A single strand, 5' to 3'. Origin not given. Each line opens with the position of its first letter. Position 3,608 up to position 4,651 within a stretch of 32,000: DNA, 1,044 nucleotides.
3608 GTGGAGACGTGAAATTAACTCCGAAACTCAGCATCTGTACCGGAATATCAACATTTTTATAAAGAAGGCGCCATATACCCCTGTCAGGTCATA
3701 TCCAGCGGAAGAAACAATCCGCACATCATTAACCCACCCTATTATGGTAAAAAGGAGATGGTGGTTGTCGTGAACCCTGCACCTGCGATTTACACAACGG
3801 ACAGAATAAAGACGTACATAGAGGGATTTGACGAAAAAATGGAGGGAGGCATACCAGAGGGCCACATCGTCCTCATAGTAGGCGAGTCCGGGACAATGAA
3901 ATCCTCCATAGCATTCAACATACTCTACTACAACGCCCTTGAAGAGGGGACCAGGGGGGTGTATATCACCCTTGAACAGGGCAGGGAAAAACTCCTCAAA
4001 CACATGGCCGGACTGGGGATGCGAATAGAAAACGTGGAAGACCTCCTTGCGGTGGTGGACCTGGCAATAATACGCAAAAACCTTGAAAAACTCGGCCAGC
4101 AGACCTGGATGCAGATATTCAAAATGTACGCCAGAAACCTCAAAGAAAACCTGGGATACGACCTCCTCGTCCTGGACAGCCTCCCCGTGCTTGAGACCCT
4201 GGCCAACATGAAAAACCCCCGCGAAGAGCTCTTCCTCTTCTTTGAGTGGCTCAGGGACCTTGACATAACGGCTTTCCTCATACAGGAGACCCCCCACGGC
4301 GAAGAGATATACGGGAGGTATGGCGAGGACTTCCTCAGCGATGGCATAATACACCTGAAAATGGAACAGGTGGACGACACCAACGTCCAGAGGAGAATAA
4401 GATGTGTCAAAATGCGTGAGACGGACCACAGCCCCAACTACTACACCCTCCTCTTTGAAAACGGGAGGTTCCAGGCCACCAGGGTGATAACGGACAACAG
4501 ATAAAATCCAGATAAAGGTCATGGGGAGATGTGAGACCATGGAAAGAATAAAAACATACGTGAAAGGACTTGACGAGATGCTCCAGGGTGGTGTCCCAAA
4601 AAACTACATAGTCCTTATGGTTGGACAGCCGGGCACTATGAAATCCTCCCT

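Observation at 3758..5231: Tandem single-domain KaiC/RecA-like ATPases share a non-canonical P-loop (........) and near-identical nucleotide blocks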

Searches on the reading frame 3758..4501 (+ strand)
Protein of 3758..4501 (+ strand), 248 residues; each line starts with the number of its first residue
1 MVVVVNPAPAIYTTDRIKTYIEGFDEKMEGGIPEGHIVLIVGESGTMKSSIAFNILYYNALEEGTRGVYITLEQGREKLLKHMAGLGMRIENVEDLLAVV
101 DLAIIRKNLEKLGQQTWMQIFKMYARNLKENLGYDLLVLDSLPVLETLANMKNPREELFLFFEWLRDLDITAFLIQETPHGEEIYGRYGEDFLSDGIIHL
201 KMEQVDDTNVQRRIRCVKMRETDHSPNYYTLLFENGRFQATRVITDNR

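Call 3: search_protein_families(library=pfam, proteins=[window:3758-4501:+], max_evalue=0.01)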
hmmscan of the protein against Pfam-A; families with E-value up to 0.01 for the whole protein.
window:3758-4501:+ (248 aa): 3 families
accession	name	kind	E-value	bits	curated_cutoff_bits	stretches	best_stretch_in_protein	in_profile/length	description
PF06745.19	ATPase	-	2.4e-43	148.6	26.6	1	17-231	1-217/231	KaiC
PF13481.12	AAA_25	-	1.6e-05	25.1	27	1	16-143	14-153/195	AAA domain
PF03796.21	DnaB_C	-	0.00077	19.3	27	1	17-147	2-143/255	DnaB-like helicase C terminal domain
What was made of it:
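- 3758..4504 (+): kA: single-domain KaiC-like protein of orthogroup A. Walker A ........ begins at nt 3881; LEQ at residues 72-74; Walker B LLVLDS; KMRETDH. PF06745 E 2e-43 (call 3).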

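Call 4: search_protein_families(library=ncbifam, proteins=[window:3758-4501:+], max_evalue=0.01)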
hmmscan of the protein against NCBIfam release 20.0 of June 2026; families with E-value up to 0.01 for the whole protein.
window:3758-4501:+ (248 aa): 14 families
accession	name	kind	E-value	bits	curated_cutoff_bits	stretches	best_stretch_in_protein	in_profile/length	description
NF006799.0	PRK09302.1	equivalog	1.3e-32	113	408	1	14-233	10-231/515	circadian clock protein KaiC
TIGR03880.1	KaiC_arch_3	hypoth_equivalog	3.1e-31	108.7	249.45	1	21-227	2-204/224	KaiC domain-containing protein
TIGR03881.1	KaiC_arch_4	hypoth_equivalog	6.6e-25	88.1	247.8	1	16-236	2-223/231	KaiC domain-containing protein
TIGR03877.1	thermo_KaiC_1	hypoth_equivalog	3.4e-22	79.1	307.25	1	15-225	2-217/238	KaiC domain-containing protein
NF004723.0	PRK06067.1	subfamily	2.9e-15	56.5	194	1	17-222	16-215/243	flagellar accessory protein FlaH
TIGR02655.1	circ_KaiC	equivalog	4.1e-14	52.1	546.25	1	16-230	2-218/484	circadian clock protein KaiC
NF052589.1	ArlH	equivalog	1.2e-12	48.1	215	1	24-221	9-202/229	archaellum protein ArlH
NF006320.0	PRK08533.1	equivalog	5.1e-07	29.5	215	1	20-145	9-129/230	flagellar accessory protein FlaH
NF004629.0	PRK05973.1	equivalog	7.3e-05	21.9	156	1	31-100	60-128/237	DNA helicase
TIGR00416.1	sms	equivalog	9.4e-05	21.3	403.05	1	14-117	73-174/454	DNA repair protein RadA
NF005240.0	PRK06749.1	subfamily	0.0018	17.2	686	1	26-111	177-266/428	replicative DNA helicase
NF045863.1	glide_MMOB1660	exception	0.0035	16.3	600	1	5-84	107-187/515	MMOB1660 family gliding motility ATPase complex subunit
TIGR02237.1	recomb_radB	equivalog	0.0047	16.8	172.4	1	25-142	2-106/210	DNA repair and recombination protein RadB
NF004109.0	PRK05595.1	equivalog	0.0053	15.5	737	0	24-83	191-249/444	replicative DNA helicase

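Call 7: find_homologous_proteins(query=window:3758-4501:+, max_evalue=0.00001)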
Query window:3758-4501:+ (248 aa): 2119 proteins with E <= 0.00001 among 2683 candidates; the best 120 are listed.
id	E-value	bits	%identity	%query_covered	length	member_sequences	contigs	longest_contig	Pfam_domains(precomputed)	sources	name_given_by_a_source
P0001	1.7e-161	553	100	100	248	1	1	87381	PF06745.20,PF13481.13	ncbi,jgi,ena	-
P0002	5.4e-125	433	79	94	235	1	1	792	PF06745.20,PF13481.13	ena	-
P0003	6.8e-116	404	73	94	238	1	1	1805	PF06745.20,PF13481.13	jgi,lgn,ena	-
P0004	3.2e-113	395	72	94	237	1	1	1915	PF06745.20,PF13481.13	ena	-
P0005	3.7e-106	372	69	94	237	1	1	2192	PF06745.20,PF03796.22,PF23442.2,PF13481.13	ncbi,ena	-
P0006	3.8e-106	372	69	94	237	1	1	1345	PF06745.20,PF03796.22,PF23442.2,PF13481.13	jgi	-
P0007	2.3e-105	369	69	94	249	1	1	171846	PF06745.20,PF23442.2,PF13481.13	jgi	-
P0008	4.7e-104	365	66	94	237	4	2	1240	PF06745.20,PF23442.2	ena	-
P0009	3.8e-103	362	69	94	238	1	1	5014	PF06745.20,PF23442.2,PF13481.13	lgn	-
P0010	1.5e-101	357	67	93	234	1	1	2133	PF06745.20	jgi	-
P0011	9.1e-100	351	67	94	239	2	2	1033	PF06745.20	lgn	-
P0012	1.5e-99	350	67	93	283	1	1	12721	PF06745.20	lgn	-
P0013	4.9e-99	348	66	94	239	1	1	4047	PF06745.20,PF03796.22,PF23442.2,PF13481.13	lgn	-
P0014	6.6e-99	348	66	92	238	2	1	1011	PF06745.20,PF13481.13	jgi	jgi:circadian clock protein KaiC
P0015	1.1e-98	347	66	94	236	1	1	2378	PF06745.20,PF23442.2,PF13481.13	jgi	jgi:circadian clock protein KaiC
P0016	1.9e-98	347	67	94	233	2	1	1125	PF06745.20,PF03796.22,PF23442.2,PF13481.13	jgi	jgi:circadian clock protein KaiC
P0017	3.9e-98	345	63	94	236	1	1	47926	PF06745.20,PF23442.2,PF13481.13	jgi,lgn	jgi:circadian clock protein KaiC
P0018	6.5e-98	345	67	92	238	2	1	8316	PF06745.20,PF03796.22,PF23442.2,PF13481.13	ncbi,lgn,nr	ncbi:MAG: circadian clock protein KaiC [Euryarchaeota archaeon]|nr:circadian clock protein KaiC [Eur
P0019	1.0e-97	344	64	94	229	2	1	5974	PF06745.20,PF03796.22,PF23442.2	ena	-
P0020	1.1e-97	344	64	94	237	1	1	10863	PF06745.20,PF03796.22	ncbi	-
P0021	1.4e-97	344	64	94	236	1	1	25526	PF06745.20,PF23442.2,PF13481.13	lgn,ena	-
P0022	1.8e-97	343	66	93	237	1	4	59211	PF06745.20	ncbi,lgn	ncbi:MAG: ATPase domain-containing protein [Thermoplasmata archaeon]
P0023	4.8e-97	342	63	94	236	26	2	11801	PF06745.20,PF23442.2,PF13481.13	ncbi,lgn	-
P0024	5.2e-97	342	64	94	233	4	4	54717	PF06745.20,PF03796.22,PF23442.2,PF13481.13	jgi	jgi:circadian clock protein KaiC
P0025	6.0e-97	342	65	93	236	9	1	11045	PF06745.20,PF23442.2,PF13481.13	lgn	-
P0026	6.3e-97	342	66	93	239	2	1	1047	PF06745.20,PF23442.2,PF13481.13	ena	-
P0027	7.6e-97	341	61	96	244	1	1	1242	PF06745.20,PF03796.22,PF23442.2,PF13481.13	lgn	-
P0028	1.0e-96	341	66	93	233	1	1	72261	PF06745.20,PF23442.2,PF13481.13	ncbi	ncbi:MAG: ATPase domain-containing protein [Methanobacteriota archaeon]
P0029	1.1e-96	341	65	93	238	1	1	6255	PF06745.20,PF23442.2,PF13481.13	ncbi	ncbi:MAG: ATPase domain-containing protein [Candidatus Thermoplasmatota archaeon]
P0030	1.3e-96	341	63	94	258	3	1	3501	PF06745.20,PF23442.2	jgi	-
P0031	1.5e-96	340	62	94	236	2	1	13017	PF06745.20,PF03796.22,PF23442.2,PF13481.13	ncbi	-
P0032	1.8e-96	340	64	94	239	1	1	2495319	PF06745.20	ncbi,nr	ncbi:MAG: circadian clock protein KaiC [Thermoplasmata archaeon]|nr:MAG: circadian clock protein Kai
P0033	1.9e-96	340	64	94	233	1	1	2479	PF06745.20,PF03796.22,PF13481.13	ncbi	-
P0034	2.1e-96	340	64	94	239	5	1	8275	PF06745.20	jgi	-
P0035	2.3e-96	340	63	94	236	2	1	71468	PF06745.20,PF23442.2,PF13481.13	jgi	-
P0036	2.4e-96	340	64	94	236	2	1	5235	PF06745.20,PF23442.2,PF13481.13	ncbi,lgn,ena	-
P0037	2.9e-96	339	65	94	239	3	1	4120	PF06745.20,PF13481.13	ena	-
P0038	3.4e-96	339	63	94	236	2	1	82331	PF06745.20,PF23442.2,PF13481.13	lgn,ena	-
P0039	4.4e-96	339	65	94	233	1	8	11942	PF06745.20,PF03796.22,PF23442.2,PF13481.13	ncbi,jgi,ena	-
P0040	4.7e-96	339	63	93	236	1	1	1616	PF06745.20,PF23442.2,PF13481.13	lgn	-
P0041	5.1e-96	339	63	96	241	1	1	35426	PF06745.20,PF03796.22,PF23442.2,PF13481.13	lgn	-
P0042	5.7e-96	338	62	94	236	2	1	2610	PF06745.20,PF03796.22,PF23442.2,PF13481.13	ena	-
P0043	6.1e-96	338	63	94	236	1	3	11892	PF06745.20,PF03796.22,PF23442.2,PF13481.13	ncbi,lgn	-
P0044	8.9e-96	338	63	94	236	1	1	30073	PF06745.20,PF23442.2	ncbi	-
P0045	1.0e-95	338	62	94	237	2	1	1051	PF06745.20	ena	-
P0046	1.3e-95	337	63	94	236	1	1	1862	PF06745.20,PF23442.2,PF13481.13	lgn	-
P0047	1.4e-95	337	63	94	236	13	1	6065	PF06745.20,PF23442.2,PF13481.13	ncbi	-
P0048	1.4e-95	337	63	94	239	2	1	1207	PF06745.20,PF13481.13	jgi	jgi:KaiC/GvpD/RAD55 family RecA-like ATPase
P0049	1.6e-95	337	63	94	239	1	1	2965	PF06745.20,PF23442.2,PF13481.13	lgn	-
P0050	2.0e-95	337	65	94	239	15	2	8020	PF06745.20,PF23442.2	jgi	jgi:KaiC/GvpD/RAD55 family RecA-like ATPase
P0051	2.0e-95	337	62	94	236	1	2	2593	PF06745.20,PF23442.2,PF13481.13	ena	-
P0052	2.0e-95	337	62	94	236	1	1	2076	PF06745.20,PF03796.22,PF23442.2,PF13481.13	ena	-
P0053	2.1e-95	337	68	88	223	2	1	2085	PF06745.20,PF13481.13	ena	-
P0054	2.1e-95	337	64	93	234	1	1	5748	PF06745.20,PF03796.22,PF23442.2,PF13481.13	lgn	-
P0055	2.3e-95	336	62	94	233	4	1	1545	PF06745.20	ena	-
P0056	2.6e-95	336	64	93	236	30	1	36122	PF06745.20,PF23442.2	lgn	-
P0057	2.8e-95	336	63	94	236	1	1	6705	PF06745.20,PF23442.2,PF13481.13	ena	-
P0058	3.3e-95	336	62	94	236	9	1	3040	PF06745.20,PF23442.2,PF13481.13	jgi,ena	-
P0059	4.7e-95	335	63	93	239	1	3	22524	PF06745.20,PF23442.2,PF13481.13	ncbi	-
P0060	4.9e-95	335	63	94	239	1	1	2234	PF06745.20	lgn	-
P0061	5.4e-95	335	64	93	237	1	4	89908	PF06745.20,PF23442.2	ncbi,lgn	ncbi:MAG: ATPase domain-containing protein [Thermoplasmata archaeon]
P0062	6.1e-95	335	61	94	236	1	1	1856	PF06745.20,PF23442.2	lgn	-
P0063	6.5e-95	335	65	93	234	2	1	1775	PF06745.20,PF03796.22,PF23442.2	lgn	-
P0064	8.5e-95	335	63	94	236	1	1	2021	PF06745.20,PF23442.2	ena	-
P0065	9.1e-95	334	63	94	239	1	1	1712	PF06745.20,PF23442.2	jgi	jgi:KaiC/GvpD/RAD55 family RecA-like ATPase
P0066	9.1e-95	334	63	94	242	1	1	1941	PF06745.20,PF13481.13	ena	-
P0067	9.2e-95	334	63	94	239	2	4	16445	PF06745.20,PF23442.2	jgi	jgi:KaiC/GvpD/RAD55 family RecA-like ATPase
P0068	9.6e-95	334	63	94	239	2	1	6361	PF06745.20,PF23442.2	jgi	jgi:KaiC/GvpD/RAD55 family RecA-like ATPase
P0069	1.0e-94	334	62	94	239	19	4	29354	PF06745.20,PF23442.2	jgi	jgi:KaiC/GvpD/RAD55 family RecA-like ATPase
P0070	1.1e-94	334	64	93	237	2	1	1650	PF06745.20,PF03796.22,PF23442.2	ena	-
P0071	1.1e-94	334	64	93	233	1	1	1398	PF06745.20,PF13481.13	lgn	-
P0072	1.1e-94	334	62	94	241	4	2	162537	PF06745.20,PF23442.2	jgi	jgi:KaiC/GvpD/RAD55 family RecA-like ATPase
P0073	1.4e-94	334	61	94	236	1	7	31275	PF06745.20,PF03796.22,PF23442.2,PF13481.13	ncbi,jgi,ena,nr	ncbi:MAG: hypothetical protein A3K66_02625 [Euryarchaeota archaeon RBG_16_67_27]|nr:MAG: hypothetica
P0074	1.4e-94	334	63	94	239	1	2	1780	PF06745.20,PF23442.2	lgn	-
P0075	1.7e-94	334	62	94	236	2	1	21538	PF06745.20,PF23442.2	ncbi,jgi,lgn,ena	ncbi:MAG: ATPase domain-containing protein [Thermoplasmata archaeon]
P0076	2.0e-94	333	61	94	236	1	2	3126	PF06745.20,PF03796.22,PF23442.2,PF13481.13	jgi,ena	-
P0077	2.0e-94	333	63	94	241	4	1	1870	PF06745.20,PF03796.22,PF23442.2,PF13481.13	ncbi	-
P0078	2.3e-94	333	64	93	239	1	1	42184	PF06745.20,PF23442.2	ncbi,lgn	-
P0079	2.4e-94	333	60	94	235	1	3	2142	PF06745.20,PF23442.2,PF13481.13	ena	-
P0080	3.3e-94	333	63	94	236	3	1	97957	PF06745.20,PF23442.2,PF13481.13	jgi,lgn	jgi:KaiC/GvpD/RAD55 family RecA-like ATPase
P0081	3.5e-94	333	63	94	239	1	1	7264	PF06745.20,PF23442.2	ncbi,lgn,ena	-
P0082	3.5e-94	333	64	94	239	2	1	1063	PF06745.20,PF23442.2,PF13481.13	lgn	-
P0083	3.8e-94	332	64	93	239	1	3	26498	PF06745.20,PF23442.2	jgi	jgi:KaiC/GvpD/RAD55 family RecA-like ATPase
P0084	4.3e-94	332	61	94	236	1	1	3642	PF06745.20,PF03796.22,PF23442.2,PF13481.13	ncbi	-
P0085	5.1e-94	332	61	94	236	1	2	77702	PF06745.20,PF03796.22,PF23442.2,PF13481.13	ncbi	-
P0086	5.3e-94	332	65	94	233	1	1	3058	PF06745.20,PF03796.22,PF13481.13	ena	-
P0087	5.5e-94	332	60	95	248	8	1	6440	PF06745.20,PF23442.2,PF13481.13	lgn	-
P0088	5.6e-94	332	63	94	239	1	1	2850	PF06745.20,PF23442.2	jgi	jgi:KaiC/GvpD/RAD55 family RecA-like ATPase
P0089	5.6e-94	332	62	94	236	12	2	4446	PF06745.20,PF03796.22,PF23442.2,PF13481.13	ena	-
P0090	5.7e-94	332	64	93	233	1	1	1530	PF06745.20,PF03796.22,PF13481.13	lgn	-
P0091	6.0e-94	332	63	94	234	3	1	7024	PF06745.20,PF03796.22,PF23442.2,PF13481.13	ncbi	-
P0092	6.0e-94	332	62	93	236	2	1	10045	PF06745.20,PF23442.2,PF13481.13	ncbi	-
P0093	6.3e-94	332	63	94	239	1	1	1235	PF06745.20,PF23442.2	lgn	-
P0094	7.8e-94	331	61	93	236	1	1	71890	PF06745.20,PF23442.2,PF13481.13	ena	-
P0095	7.8e-94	331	61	93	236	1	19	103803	PF06745.20,PF23442.2,PF13481.13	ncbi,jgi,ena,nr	ncbi:MAG: hypothetical protein A3K59_07895 [Euryarchaeota archaeon RBG_19FT_COMBO_69_17]|nr:MAG: hyp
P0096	8.0e-94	331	63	94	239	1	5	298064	PF06745.20,PF23442.2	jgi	jgi:KaiC/GvpD/RAD55 family RecA-like ATPase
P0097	8.1e-94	331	61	93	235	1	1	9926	PF06745.20,PF23442.2,PF13481.13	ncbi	-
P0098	8.3e-94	331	64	93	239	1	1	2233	PF06745.20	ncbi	-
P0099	8.7e-94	331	61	93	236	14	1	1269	PF06745.20,PF23442.2,PF13481.13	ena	-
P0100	1.0e-93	331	63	93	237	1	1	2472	PF06745.20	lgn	-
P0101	1.0e-93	331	63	94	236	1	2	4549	PF06745.20,PF23442.2,PF13481.13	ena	-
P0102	1.1e-93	331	61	93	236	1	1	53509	PF06745.20,PF23442.2,PF13481.13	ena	-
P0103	1.2e-93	331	63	93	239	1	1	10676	PF06745.20,PF23442.2,PF13481.13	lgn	-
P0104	1.3e-93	331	59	96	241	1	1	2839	PF06745.20,PF23442.2,PF13481.13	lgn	-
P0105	1.5e-93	330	63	94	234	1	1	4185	PF06745.20,PF23442.2,PF13481.13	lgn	-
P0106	1.6e-93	330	61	93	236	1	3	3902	PF06745.20,PF03796.22,PF23442.2,PF13481.13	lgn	-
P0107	1.8e-93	330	61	94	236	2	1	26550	PF06745.20,PF23442.2,PF13481.13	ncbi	-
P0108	1.9e-93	330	62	93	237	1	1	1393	PF06745.20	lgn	-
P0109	1.9e-93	330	61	93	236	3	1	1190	PF06745.20,PF23442.2,PF13481.13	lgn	-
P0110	2.1e-93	330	62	94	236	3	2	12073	PF06745.20,PF23442.2,PF13481.13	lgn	-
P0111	2.2e-93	330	59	96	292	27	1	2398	PF06745.20,PF03796.22,PF23442.2,PF13481.13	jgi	-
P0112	2.3e-93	330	63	93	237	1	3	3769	PF06745.20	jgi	jgi:KaiC/GvpD/RAD55 family RecA-like ATPase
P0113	2.8e-93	330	60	96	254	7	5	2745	PF06745.20,PF03796.22,PF23442.2,PF13481.13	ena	-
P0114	2.8e-93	330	60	94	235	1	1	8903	PF06745.20,PF23442.2,PF13481.13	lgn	-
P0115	2.9e-93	330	61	93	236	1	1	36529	PF06745.20,PF23442.2,PF13481.13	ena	-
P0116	2.9e-93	330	61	93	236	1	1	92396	PF06745.20,PF23442.2,PF13481.13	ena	-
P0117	2.9e-93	330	61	94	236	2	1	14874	PF06745.20,PF03796.22,PF23442.2,PF13481.13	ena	-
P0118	3.4e-93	329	63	95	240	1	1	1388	PF06745.20,PF23442.2,PF13481.13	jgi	-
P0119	3.9e-93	329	61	93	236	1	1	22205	PF06745.20,PF03796.22,PF23442.2,PF13481.13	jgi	-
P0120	3.9e-93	329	61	93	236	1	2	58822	PF06745.20,PF03796.22,PF23442.2,PF13481.13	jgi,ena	-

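Call 9: find_encoding_contigs(protein=P0001, flank=10000, max_places=3)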
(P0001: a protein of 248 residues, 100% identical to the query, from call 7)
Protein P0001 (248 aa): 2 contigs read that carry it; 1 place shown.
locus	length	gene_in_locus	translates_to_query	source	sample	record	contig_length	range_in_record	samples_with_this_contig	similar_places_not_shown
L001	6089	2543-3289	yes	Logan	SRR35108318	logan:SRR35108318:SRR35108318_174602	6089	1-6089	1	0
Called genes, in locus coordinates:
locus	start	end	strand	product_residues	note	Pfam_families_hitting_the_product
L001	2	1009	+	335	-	?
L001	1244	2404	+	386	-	PF04055:Radical_SAM, PF13353:Fer4_12 (weak)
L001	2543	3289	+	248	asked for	PF13481:AAA_25 (faint), PF06745:ATPase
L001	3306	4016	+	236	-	PF03796:DnaB_C (faint), PF06745:ATPase, PF23442:DUF7125 (weak)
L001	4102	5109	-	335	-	PF04014:MazE_antitoxin, PF01895:PhoU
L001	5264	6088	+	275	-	?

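Call 15: find_related_loci(query=A1, collection=genome_contigs, flank=8000)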
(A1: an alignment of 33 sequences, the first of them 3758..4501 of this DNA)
Query A1 (248 aa) in genome_contigs; peptide patterns used: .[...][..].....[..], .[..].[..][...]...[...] (x = any residue, [..] = any of these).
598 stretches matched a pattern (row limit reached: there are more); 498 encode a relative of the query (tblastn E <= 1e-3); the best 80 are kept; 80 distinct loci.
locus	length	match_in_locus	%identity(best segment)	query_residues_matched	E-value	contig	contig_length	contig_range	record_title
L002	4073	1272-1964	66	16-246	3e-107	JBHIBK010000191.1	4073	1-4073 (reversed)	MAG: Thermoplasmata archaeon isolate K_1_bin.53 NODE_9891_length_4073_cov_6.329019, whole genome shotgun sequence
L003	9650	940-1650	64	10-246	2e-105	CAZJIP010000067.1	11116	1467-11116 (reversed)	MAG TPA_asm: uncultured Methanomassiliicoccales archaeon isolate SRP093762_co1_91 genome assembly, contig: NODE_3391_len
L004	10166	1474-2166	66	16-246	2e-105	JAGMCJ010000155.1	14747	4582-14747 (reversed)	MAG: Thermoplasmata archaeon isolate RS_17_1 ZL495.bin.1.fa_155, whole genome shotgun sequence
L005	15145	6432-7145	65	9-246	4e-105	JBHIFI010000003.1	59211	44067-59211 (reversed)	MAG: Thermoplasmata archaeon isolate b1.sp2_bin.58 NODE_56_length_59211_cov_10.491024, whole genome shotgun sequence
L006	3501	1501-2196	63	15-246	7e-104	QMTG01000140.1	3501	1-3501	MAG: Thermoplasmata archaeon isolate B31_G17 B31_Guay17_scaffold_17472, whole genome shotgun sequence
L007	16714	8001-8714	61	9-246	3e-102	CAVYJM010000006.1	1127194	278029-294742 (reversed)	MAG: uncultured Thermoplasmata archaeon isolate MFD01299.bin.2.33 genome assembly, contig: contig_17467, whole genome sh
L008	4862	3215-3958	58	2-246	3e-102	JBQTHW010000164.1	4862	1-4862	MAG: Methanobacteriota archaeon isolate SAW39 c_000000251565, whole genome shotgun sequence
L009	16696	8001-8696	63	15-246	3e-101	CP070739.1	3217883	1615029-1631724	MAG: Methanomassiliicoccales archaeon isolate bin396 chromosome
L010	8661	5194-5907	61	9-246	3e-101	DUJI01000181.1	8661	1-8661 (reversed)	MAG TPA_asm: Thermoplasmata archaeon isolate UBA8695 contig_2036, whole genome shotgun sequence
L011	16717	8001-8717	61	10-248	2e-101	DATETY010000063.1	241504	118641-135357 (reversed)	MAG TPA_asm: Thermoplasmata archaeon isolate SMAG_U8327 k141_228858, whole genome shotgun sequence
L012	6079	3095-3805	61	10-246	2e-100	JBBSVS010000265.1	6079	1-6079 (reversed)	MAG: Thermoplasmatota archaeon isolate H43-bin133_1 H43_bin133_1_000000000265, whole genome shotgun sequence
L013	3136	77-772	63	15-246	3e-102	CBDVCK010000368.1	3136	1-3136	MAG TPA_asm: uncultured Thermoplasmata archaeon isolate SRR22302367_concoct_124 genome assembly, contig: ERZ26661968.338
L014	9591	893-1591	61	16-248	6e-100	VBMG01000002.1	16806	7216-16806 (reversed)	MAG: Methanobacteriota archaeon isolate EA_17 14_0929_05_40cm_scaffold_6170_e:197.2, whole genome shotgun sequence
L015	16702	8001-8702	61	15-248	6e-100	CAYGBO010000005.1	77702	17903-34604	MAG TPA_asm: uncultured Methanomassiliicoccales archaeon isolate ERP108616_co2_547 genome assembly, contig: NODE_261_len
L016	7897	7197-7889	64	16-246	3e-99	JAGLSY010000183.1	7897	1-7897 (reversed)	MAG: Thermoplasmata archaeon isolate RS_9_71 ROV157_9.bin.71.fa_183, whole genome shotgun sequence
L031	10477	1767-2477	57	10-246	6e-96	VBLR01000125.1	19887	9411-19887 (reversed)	MAG: Methanobacteriota archaeon isolate EA_2 14_0903_05_30cm_scaffold_817, whole genome shotgun sequence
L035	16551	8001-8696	59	15-246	1e-95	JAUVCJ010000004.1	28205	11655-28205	MAG: Thermoplasmatota archaeon isolate CSMAG_268 CSMAG_268_k141_2708242_length_28205_cov_8.2025, whole genome shotgun se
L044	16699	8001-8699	58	16-248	3e-92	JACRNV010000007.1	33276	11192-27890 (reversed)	MAG: Methanobacteriota archaeon isolate NC_groundwater_1944_Pr3_S-0.2um_58_6 scaffold_29303, whole genome shotgun sequen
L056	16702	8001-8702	54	15-248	7e-85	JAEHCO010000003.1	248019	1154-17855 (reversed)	MAG: Methanobacteriota archaeon isolate SF.bin51 NODE_3_length_248019_cov_11.093018, whole genome shotgun sequence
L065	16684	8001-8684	54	15-246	3e-80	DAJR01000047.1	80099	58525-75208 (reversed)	MAG TPA_asm: Methanomassiliicoccales archaeon UBA147 UBA147_contig_10909, whole genome shotgun sequence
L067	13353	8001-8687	53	14-246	3e-80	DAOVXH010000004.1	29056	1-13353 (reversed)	MAG TPA_asm: Methanomassiliicoccales archaeon isolate CSMAG_1752 CSMAG_1752_k141_297181_length_29056_cov_14.9087, whole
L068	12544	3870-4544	53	13-239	2e-80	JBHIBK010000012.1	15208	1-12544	MAG: Thermoplasmata archaeon isolate K_1_bin.53 NODE_747_length_15208_cov_5.918432, whole genome shotgun sequence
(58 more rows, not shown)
